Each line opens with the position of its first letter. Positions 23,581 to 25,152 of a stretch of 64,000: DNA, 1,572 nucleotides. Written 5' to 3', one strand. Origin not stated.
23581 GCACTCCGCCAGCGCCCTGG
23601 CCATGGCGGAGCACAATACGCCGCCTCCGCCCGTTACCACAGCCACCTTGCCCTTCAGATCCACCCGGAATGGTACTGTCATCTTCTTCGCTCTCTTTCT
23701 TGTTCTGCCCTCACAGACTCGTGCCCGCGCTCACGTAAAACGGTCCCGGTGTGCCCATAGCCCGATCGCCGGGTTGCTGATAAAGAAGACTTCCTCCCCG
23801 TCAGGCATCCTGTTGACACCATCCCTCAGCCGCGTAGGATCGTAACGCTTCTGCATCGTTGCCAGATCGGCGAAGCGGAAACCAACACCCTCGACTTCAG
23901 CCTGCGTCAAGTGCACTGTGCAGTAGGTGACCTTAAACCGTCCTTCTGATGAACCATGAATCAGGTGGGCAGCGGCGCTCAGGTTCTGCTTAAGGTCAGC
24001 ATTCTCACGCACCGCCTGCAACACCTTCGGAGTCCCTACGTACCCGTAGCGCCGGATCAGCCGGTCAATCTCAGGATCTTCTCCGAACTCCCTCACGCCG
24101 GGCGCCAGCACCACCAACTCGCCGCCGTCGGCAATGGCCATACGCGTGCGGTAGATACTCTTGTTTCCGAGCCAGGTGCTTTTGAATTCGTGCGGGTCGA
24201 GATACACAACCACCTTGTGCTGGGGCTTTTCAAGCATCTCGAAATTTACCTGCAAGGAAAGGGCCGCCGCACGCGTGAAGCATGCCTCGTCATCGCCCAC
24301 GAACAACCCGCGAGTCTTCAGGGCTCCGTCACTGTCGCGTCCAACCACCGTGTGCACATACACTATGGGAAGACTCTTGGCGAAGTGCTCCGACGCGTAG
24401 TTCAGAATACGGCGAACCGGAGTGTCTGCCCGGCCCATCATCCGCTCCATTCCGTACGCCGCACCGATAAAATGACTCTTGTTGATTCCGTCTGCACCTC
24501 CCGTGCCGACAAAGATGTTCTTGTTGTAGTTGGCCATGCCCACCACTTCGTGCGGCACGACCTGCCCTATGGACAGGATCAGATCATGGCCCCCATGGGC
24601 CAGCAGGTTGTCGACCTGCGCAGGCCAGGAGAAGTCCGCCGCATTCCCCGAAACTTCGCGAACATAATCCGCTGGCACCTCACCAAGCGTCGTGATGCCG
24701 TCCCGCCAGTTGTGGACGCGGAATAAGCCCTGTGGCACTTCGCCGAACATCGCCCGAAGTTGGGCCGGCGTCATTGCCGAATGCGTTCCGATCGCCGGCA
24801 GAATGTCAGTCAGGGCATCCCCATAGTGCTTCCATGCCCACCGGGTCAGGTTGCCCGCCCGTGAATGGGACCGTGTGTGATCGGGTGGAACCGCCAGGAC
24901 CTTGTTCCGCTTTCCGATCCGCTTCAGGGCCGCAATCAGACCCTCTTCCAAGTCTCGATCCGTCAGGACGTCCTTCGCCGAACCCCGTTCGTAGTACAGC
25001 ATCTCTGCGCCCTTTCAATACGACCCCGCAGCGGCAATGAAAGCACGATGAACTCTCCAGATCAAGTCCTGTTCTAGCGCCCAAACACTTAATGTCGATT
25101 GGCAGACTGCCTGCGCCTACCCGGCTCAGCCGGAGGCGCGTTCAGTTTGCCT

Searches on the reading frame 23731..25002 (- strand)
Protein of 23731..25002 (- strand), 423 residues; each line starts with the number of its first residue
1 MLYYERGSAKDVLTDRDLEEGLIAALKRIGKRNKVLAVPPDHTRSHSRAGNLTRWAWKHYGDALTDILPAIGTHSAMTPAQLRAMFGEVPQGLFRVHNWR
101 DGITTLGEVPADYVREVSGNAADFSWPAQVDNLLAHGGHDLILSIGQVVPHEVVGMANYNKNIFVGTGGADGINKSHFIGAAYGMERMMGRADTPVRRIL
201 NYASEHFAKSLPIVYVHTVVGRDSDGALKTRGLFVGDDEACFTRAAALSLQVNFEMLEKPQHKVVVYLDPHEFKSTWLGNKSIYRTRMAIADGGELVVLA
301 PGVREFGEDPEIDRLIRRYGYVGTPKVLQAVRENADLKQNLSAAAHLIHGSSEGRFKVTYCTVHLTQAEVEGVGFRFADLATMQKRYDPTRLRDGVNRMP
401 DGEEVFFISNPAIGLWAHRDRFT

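Call 17: search_protein_families(library=pfam, proteins=[window:23731-25002:-], max_evalue=0.001)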
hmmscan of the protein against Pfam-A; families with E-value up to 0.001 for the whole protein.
window:23731-25002:- (423 aa): 1 family
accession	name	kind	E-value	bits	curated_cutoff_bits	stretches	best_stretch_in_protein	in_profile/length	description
PF09861.14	Lar_N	-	6.1e-06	26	23.3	1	30-179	52-194/204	Lactate racemase N-terminal domain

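Call 48: search_protein_families(library=pfam, proteins=[window:23731-25002:-], max_evalue=5)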
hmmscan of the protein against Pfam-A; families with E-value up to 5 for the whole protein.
window:23731-25002:- (423 aa): 2 families
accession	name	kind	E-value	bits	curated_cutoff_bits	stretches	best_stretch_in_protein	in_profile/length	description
PF09861.14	Lar_N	-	6.1e-06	26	23.3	1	30-179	52-194/204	Lactate racemase N-terminal domain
PF20699.2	DUF6820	-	0.15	12.5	27.5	1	175-192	35-52/58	Domain of unknown function (DUF6820)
